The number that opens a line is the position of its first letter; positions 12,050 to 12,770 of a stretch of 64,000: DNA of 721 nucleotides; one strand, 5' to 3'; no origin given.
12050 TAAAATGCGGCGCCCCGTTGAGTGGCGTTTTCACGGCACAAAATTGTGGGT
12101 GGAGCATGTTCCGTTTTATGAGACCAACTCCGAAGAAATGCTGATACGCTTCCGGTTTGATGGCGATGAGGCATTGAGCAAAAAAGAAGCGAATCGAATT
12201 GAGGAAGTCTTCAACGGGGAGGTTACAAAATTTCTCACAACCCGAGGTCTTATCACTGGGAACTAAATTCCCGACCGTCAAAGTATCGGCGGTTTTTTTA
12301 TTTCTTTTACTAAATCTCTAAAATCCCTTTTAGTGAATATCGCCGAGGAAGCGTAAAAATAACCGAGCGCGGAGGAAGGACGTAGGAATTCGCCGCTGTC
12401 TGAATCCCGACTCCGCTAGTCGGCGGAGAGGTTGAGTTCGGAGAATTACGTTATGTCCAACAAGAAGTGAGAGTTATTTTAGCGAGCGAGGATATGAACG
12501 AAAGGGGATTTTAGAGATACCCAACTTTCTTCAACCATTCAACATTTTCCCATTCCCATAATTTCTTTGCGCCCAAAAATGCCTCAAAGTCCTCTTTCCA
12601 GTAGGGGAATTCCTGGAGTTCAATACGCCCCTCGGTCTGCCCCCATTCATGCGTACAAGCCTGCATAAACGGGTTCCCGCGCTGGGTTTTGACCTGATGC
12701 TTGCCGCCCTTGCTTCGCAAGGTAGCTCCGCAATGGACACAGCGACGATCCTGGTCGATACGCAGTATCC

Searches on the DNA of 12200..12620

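Call 68: search_rna_families(source=window, start=12200, end=12620, threshold=evalue, max_evalue=10, show_alignments=3)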
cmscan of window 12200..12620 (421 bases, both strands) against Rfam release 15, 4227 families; matches with E-value up to 10: 3.
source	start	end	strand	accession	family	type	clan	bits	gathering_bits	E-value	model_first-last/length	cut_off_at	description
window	12494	12614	+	RF01820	RsaE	Gene; sRNA;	-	17.9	79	1.5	1-112/112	no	RNA Staph. aureus E (RoxS)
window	12470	12568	-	RF03457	MIR173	Gene; miRNA;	-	14.1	70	7.1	1-102/102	no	MIR173 microRNA precursor family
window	12506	12528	-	RF00390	TYMV_upPK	Cis-reg;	-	12.7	38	9.2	1-23/23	no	turnip yellow mosaic virus upstream pseudo-knot (TYMV_upPK)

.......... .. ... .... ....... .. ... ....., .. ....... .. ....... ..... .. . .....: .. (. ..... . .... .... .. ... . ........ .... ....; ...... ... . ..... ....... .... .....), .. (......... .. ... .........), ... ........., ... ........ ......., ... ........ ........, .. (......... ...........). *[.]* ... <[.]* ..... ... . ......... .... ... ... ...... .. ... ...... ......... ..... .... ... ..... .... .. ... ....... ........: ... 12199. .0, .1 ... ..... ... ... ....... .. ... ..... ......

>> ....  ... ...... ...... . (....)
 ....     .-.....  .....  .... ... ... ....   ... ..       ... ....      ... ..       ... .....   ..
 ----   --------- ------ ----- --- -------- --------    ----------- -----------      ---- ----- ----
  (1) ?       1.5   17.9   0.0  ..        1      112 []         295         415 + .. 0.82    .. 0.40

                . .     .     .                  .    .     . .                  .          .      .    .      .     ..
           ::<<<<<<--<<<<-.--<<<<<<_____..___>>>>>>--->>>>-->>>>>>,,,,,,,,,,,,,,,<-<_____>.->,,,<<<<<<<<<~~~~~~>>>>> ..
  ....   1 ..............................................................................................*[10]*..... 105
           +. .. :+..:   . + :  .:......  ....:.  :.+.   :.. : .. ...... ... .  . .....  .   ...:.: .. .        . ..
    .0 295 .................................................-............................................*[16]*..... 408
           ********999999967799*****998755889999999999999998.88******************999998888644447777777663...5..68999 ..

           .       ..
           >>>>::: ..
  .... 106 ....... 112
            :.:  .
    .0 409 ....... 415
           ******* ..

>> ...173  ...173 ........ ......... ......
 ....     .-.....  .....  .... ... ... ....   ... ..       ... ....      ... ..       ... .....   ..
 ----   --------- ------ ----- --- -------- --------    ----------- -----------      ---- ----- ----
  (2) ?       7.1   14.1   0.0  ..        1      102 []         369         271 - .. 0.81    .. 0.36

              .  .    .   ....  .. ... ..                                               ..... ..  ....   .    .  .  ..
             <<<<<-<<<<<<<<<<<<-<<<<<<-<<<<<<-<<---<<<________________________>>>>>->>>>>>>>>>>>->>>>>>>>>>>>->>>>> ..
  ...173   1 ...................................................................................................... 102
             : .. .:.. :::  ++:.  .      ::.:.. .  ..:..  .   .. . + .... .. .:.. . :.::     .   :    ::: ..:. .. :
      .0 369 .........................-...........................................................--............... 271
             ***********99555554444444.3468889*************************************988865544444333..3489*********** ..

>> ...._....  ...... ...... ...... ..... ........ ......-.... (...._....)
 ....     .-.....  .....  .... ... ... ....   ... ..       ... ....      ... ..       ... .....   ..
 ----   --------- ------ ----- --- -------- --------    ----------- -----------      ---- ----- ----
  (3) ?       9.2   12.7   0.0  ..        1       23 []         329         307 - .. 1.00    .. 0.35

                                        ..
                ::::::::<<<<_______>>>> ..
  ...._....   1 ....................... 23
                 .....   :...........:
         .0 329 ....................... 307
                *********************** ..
